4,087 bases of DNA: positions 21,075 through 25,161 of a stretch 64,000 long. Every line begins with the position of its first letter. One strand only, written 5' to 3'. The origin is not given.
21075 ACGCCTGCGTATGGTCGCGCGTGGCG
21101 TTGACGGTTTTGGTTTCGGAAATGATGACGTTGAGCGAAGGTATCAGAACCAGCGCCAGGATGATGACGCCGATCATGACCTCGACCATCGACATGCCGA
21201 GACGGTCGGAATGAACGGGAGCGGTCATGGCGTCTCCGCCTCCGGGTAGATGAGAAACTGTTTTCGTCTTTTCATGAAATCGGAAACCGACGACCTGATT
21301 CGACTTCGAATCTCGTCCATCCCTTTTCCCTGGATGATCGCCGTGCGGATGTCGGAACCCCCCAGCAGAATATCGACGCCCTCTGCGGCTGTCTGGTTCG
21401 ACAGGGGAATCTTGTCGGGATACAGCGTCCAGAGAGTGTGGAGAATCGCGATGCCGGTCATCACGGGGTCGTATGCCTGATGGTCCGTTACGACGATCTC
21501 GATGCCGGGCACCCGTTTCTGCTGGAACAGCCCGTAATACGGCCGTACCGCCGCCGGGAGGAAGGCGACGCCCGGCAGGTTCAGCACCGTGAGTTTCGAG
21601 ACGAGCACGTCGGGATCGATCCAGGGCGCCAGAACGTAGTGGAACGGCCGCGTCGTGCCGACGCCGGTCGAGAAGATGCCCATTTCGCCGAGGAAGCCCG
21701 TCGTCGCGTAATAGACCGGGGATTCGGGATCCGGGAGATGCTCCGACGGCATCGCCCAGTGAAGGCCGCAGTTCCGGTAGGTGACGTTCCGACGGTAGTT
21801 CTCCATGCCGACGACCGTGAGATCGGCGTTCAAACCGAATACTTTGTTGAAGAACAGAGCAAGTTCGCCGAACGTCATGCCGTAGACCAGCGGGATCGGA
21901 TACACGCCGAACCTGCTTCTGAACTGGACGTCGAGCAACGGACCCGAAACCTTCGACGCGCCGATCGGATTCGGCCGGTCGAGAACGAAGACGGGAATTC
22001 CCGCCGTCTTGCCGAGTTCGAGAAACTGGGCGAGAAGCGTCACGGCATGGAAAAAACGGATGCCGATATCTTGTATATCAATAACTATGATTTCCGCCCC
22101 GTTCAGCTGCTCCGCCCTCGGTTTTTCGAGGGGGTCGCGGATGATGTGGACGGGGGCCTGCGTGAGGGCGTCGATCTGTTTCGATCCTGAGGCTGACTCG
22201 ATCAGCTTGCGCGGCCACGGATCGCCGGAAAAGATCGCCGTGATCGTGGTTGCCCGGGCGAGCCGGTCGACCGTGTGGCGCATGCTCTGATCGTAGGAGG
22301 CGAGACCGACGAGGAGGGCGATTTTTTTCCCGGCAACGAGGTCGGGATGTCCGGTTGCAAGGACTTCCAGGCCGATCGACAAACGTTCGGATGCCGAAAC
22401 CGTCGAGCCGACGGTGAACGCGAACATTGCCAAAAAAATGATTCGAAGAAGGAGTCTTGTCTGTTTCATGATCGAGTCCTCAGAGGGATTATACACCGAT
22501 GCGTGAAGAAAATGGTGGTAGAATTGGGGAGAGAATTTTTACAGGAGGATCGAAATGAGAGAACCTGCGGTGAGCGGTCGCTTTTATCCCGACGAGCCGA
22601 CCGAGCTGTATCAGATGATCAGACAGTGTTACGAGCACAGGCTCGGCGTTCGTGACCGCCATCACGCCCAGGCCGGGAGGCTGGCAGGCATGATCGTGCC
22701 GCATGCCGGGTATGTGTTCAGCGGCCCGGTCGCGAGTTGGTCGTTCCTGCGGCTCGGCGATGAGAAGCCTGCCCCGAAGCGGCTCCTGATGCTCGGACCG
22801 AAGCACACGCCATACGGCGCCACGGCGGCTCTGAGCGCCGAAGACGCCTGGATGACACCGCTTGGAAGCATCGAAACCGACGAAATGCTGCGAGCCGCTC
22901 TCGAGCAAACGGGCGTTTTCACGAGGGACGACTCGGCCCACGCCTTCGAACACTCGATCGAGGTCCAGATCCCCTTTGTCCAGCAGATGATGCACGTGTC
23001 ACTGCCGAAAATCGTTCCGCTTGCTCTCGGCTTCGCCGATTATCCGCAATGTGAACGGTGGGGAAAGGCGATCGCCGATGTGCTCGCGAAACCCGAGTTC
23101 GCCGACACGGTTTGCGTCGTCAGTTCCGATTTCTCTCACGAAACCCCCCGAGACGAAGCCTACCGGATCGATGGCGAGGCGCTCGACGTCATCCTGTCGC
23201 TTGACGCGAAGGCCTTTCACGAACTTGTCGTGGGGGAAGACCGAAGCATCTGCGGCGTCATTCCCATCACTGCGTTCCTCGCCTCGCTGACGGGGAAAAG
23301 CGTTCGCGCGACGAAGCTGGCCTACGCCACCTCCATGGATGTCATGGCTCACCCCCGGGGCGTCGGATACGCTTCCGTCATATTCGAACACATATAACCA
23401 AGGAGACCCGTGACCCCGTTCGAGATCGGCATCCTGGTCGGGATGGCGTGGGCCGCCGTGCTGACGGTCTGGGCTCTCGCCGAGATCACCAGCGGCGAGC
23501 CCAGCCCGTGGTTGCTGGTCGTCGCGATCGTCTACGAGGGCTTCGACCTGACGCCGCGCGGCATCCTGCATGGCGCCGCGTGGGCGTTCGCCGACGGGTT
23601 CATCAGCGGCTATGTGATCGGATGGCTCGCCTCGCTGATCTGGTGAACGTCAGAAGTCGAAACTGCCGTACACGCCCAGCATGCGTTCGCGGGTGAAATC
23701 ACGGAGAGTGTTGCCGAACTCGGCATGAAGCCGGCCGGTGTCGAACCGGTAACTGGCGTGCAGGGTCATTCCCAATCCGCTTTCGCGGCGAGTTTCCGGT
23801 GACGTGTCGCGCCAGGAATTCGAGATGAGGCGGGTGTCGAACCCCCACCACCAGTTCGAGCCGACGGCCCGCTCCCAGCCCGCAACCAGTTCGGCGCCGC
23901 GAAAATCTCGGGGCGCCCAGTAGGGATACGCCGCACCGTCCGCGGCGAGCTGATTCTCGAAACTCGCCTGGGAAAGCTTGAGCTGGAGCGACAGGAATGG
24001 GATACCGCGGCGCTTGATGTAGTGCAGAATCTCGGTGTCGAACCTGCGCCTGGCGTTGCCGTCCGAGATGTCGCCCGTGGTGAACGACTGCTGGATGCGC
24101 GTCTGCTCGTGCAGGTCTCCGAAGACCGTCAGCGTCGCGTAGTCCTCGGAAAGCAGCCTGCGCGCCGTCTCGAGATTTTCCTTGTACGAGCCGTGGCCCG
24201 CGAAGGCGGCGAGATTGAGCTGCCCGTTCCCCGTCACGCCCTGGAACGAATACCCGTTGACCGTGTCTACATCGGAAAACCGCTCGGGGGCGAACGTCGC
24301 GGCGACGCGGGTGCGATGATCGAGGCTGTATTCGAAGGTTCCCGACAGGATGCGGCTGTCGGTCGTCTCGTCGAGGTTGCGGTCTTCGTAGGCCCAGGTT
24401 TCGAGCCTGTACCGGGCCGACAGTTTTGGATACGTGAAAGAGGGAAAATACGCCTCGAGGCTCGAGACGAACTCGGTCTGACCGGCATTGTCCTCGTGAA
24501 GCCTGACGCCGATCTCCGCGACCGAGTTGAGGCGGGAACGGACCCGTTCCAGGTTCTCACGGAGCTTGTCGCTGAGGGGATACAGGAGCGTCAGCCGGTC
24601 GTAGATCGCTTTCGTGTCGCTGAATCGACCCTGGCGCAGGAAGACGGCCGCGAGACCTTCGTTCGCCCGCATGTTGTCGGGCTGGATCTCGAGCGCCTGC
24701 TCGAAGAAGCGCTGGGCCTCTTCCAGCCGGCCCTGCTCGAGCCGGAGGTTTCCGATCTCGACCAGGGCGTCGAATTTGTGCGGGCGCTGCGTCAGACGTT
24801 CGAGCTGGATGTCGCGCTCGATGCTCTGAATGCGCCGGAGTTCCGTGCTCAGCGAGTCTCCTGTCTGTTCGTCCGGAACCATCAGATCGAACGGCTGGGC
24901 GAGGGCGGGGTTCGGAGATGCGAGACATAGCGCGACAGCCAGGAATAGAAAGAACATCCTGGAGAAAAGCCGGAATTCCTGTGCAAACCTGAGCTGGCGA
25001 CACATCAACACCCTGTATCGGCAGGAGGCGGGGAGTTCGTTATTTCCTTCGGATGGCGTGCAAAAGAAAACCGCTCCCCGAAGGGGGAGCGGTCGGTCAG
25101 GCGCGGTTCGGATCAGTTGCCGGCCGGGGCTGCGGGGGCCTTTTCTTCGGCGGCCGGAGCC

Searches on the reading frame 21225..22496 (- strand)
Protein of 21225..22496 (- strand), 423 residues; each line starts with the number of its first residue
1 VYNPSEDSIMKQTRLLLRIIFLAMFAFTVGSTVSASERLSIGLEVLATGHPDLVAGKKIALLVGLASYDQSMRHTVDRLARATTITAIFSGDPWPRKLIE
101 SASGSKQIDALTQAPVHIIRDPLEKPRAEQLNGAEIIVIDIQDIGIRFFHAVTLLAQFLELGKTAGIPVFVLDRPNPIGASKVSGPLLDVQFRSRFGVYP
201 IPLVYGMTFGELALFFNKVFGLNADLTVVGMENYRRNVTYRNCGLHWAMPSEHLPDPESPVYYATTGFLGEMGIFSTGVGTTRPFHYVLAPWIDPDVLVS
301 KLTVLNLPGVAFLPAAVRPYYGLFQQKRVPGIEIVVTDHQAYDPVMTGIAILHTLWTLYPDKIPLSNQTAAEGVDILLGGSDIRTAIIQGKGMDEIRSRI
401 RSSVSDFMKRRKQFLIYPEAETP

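Call 67: search_protein_families(library=pfam, proteins=[window:21225-22496:-], max_evalue=0.00001)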
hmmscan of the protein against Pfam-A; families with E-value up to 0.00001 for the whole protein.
window:21225-22496:- (423 aa): 2 families
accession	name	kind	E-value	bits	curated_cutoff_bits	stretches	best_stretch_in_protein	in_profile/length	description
PF07075.17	NamZ_N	-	4e-48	163.9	26.9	1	59-257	1-202/203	Exo-beta-N-acetylmuramidase NamZ, N-terminal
PF20732.2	NamZ_C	-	1.5e-35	123.6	25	1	262-417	2-152/152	Exo-beta-N-acetylmuramidase NamZ, C-terminal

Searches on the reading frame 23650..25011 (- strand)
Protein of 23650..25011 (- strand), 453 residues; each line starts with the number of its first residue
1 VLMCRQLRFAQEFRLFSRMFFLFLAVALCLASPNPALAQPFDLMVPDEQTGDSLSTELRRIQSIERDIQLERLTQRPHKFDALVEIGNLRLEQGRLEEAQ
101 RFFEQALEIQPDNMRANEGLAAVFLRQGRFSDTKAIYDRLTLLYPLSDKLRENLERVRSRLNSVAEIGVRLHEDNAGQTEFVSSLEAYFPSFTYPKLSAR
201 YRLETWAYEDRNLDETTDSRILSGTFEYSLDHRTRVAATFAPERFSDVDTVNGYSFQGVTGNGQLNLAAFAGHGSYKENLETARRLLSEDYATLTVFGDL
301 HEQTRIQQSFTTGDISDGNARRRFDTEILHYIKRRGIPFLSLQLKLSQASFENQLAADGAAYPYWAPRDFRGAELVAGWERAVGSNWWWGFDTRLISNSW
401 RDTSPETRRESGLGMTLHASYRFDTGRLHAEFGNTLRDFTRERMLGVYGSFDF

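Call 67: search_protein_families(library=pfam, proteins=[window:23650-25011:-], max_evalue=0.00001)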
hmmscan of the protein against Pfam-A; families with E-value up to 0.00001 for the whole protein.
window:23650-25011:- (453 aa): 8 families
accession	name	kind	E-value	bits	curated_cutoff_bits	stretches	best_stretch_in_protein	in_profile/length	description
PF14559.12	TPR_19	-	7.9e-09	36.2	25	1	91-145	2-56/68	Tetratricopeptide repeat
PF13428.12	TPR_14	-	9.4e-08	32.5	23.5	0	81-122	2-43/44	Tetratricopeptide repeat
PF07719.23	TPR_2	-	2.6e-07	30.7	27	1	81-113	2-34/34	Tetratricopeptide repeat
PF00515.34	TPR_1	-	5.7e-07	29.5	27.8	1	81-113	2-34/34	Tetratricopeptide repeat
PF13432.12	TPR_16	-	6.4e-07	30.1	32.7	1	86-131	3-48/65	Tetratricopeptide repeat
PF13414.12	TPR_11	-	6.9e-07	29.3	26.8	1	87-128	1-42/42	TPR repeat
PF13424.12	TPR_12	-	9.1e-07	29.4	30.1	0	74-110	39-75/77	Tetratricopeptide repeat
PF13181.12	TPR_8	-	7.5e-06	26.1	25.7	0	81-113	2-34/34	Tetratricopeptide repeat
